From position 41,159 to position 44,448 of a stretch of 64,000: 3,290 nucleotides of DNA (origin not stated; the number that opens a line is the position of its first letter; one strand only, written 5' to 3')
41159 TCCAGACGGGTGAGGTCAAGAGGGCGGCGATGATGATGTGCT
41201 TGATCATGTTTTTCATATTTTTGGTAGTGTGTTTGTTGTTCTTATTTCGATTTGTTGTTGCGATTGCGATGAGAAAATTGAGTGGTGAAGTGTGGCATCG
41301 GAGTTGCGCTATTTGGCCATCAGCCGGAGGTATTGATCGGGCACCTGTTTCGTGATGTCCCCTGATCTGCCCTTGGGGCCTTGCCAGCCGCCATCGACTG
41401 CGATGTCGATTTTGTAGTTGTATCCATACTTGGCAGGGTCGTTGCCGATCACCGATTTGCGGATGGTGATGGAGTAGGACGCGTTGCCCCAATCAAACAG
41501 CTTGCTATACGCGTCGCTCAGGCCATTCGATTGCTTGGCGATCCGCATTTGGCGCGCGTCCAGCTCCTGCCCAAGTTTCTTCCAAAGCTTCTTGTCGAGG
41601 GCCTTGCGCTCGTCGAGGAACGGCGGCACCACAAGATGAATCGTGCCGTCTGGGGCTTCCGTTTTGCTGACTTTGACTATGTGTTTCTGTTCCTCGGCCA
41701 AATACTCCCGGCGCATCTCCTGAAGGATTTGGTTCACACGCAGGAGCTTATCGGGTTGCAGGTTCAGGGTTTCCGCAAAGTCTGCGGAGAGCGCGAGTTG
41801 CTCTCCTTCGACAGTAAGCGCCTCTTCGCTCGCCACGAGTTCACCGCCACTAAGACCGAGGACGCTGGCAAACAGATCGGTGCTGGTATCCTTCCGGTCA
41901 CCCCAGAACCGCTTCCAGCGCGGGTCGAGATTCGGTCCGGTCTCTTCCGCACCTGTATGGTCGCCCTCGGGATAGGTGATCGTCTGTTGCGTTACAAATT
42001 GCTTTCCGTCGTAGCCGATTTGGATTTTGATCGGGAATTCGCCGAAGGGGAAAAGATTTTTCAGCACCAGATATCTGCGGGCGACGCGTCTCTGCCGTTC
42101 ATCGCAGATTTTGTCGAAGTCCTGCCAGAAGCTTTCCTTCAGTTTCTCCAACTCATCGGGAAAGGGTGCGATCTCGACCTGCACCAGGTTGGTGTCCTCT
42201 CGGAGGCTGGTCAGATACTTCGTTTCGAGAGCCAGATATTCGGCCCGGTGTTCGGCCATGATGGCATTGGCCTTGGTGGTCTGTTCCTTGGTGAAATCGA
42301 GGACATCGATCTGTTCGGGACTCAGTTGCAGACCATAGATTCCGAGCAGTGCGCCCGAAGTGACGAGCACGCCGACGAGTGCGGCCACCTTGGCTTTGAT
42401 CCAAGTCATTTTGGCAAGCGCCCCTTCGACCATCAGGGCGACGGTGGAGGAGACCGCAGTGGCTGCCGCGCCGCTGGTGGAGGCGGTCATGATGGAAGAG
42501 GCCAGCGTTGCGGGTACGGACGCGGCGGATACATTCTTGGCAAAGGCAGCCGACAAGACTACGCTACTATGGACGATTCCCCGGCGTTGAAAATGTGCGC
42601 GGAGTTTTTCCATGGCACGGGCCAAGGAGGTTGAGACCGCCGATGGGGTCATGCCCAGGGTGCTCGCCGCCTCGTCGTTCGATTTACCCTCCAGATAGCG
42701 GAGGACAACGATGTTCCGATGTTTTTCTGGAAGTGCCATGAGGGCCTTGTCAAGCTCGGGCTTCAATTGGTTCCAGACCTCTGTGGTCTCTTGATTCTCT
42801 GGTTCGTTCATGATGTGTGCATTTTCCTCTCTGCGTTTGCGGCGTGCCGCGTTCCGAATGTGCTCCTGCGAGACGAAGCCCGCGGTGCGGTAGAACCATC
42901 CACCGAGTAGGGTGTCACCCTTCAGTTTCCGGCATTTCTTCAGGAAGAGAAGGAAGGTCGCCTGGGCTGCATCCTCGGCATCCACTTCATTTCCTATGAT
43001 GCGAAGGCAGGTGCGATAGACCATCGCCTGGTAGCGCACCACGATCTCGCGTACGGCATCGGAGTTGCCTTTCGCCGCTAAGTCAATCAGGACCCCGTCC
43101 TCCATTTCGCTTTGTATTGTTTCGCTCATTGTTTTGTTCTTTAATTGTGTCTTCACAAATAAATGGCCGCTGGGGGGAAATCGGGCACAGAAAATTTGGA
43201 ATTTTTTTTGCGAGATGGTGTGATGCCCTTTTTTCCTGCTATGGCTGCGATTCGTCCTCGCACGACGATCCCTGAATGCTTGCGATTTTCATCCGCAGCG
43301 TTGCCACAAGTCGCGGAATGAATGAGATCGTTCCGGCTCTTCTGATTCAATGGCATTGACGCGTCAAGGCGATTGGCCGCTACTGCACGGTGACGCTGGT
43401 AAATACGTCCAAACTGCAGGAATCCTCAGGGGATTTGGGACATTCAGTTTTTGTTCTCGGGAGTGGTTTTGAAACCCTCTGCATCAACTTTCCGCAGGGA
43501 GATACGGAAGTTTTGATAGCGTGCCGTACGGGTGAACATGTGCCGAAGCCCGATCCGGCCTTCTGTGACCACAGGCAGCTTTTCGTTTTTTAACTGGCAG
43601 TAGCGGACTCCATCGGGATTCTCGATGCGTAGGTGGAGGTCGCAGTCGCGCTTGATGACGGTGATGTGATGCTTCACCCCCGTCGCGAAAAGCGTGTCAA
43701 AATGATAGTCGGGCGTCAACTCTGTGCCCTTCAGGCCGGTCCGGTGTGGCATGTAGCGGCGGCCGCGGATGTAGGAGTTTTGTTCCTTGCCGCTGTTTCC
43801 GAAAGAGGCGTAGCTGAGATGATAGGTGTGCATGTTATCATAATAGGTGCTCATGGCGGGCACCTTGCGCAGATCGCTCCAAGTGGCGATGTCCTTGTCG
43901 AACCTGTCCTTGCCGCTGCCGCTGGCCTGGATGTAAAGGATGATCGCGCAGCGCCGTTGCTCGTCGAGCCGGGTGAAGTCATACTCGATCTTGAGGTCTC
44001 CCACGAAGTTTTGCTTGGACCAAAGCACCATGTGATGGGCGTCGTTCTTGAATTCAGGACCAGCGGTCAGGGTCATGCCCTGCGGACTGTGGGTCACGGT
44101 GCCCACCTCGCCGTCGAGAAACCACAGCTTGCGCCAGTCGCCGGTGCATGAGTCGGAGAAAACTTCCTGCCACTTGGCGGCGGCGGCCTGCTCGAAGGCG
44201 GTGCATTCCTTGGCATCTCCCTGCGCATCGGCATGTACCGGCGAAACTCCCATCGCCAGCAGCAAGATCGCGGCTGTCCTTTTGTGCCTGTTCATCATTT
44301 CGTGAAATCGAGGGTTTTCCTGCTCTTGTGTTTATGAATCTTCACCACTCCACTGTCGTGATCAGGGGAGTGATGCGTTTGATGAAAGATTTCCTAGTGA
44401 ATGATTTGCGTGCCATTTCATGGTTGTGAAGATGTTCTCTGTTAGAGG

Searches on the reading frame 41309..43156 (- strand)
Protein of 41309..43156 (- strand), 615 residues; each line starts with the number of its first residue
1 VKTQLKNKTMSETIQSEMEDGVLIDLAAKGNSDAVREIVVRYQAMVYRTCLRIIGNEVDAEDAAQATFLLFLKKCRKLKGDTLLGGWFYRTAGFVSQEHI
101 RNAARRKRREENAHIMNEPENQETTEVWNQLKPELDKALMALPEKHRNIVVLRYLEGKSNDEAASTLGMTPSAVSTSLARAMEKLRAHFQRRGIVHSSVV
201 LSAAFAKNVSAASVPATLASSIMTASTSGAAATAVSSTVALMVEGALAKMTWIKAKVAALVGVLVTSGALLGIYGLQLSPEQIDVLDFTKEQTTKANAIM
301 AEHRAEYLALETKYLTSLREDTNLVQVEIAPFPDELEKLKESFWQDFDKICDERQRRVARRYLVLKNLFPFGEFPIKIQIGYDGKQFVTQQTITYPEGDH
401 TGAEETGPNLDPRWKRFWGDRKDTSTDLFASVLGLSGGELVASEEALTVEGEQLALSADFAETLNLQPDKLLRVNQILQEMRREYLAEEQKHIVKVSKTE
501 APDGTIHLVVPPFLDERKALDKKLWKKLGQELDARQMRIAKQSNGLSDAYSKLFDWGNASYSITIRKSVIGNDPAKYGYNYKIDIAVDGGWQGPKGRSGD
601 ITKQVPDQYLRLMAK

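Call 3: search_protein_families(library=pfam, proteins=[window:41309-43156:-], max_evalue=0.01)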
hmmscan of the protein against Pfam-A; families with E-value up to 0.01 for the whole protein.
window:41309-43156:- (615 aa): 6 families
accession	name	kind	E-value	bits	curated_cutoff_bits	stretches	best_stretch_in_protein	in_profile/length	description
PF08281.18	Sigma70_r4_2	-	9e-14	51.3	25.7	1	134-185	3-54/54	Sigma-70, region 4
PF04545.22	Sigma70_r4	-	1e-10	41.4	24.1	1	138-187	1-50/50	Sigma-70, region 4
PF04542.20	Sigma70_r2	-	2.4e-08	34.1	24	1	39-106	2-71/71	Sigma-70 region 2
PF07638.17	Sigma70_ECF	-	6.6e-05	23.3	21.1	1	24-189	8-183/185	ECF sigma factor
PF00196.25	GerE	-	0.00021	21.3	23.5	1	148-188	7-48/57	Bacterial regulatory proteins, luxR family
PF16509.11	KORA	-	0.0079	16.8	26.7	0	139-209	13-82/84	TrfB plasmid transcriptional repressor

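Call 23: search_protein_families(library=ncbifam, proteins=[window:41309-43156:-], max_evalue=0.001)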
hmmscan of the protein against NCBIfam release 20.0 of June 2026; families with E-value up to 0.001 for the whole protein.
window:41309-43156:- (615 aa): 86 families (the best 25 are shown)
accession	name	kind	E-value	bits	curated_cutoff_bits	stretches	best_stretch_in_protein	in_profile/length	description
TIGR02937.1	sigma70-ECF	superfamily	1.1e-28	100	42.9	1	33-187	1-163/165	sigma-70 family RNA polymerase sigma factor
NF004113.0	PRK05602.1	equivalog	1.2e-24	87.1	208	1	6-193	18-205/211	RNA polymerase sigma factor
NF008888.0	PRK11922.1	equivalog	2.3e-24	86.3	204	1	8-191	5-198/231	RNA polymerase sigma factor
TIGR02983.1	SigE-fam_strep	subfamily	4.2e-24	85.3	141.55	1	30-189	3-158/162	SigE family RNA polymerase sigma factor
NF009176.0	PRK12524.1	equivalog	1.6e-22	80.3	264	1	9-190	2-185/196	RNA polymerase sigma factor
NF009171.0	PRK12518.1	equivalog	6.3e-22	78.3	208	1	13-195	7-190/191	RNA polymerase sigma factor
NF007223.0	PRK09641.1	equivalog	7.1e-21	74.9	209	1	24-191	9-186/187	RNA polymerase sigma factor SigW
NF009168.0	PRK12515.1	subfamily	8.1e-21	74.4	236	1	17-194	6-184/189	RNA polymerase sigma factor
NF058625.1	sigma_PG0214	equivalog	3.4e-20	72.4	130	1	36-191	7-163/170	GFO_1088 family ECF-type sigma factor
TIGR02985.1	Sig70_bacteroi1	subfamily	6.2e-20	72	126.4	1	34-188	2-161/162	RNA polymerase sigma-70 factor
NF007222.0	PRK09640.1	equivalog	7.3e-19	68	194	1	34-190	27-183/188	RNA polymerase sigma factor SigX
NF007225.0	PRK09643.1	equivalog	8.1e-19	68.1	190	1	14-189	8-182/204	RNA polymerase sigma factor SigM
NF009190.0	PRK12538.1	equivalog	6.6e-18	65.3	303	1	19-191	49-221/233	RNA polymerase sigma factor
TIGR02989.1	Sig-70_gvs1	subfamily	6.8e-18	65.1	124.55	1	36-186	4-155/158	RNA polymerase sigma-70 factor, Rhodopirellula/Verrucomicrobium family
NF007229.0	PRK09647.1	equivalog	1.5e-17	63.7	265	1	19-193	29-206/220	RNA polymerase sigma factor SigE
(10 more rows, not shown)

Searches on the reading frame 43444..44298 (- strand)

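Call 3: search_protein_families(library=pfam, proteins=[window:43444-44298:-], max_evalue=0.01)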
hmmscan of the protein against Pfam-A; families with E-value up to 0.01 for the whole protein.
window:43444-44298:- (284 aa): 2 families
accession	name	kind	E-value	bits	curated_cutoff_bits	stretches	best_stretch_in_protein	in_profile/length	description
PF09224.18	DUF1961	-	2.1e-13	50.5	25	1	59-265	17-213/214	Domain of unknown function (DUF1961)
PF19763.6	DUF6250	-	0.0017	18.7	26.9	1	89-257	6-159/165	Domain of unknown function (DUF6250)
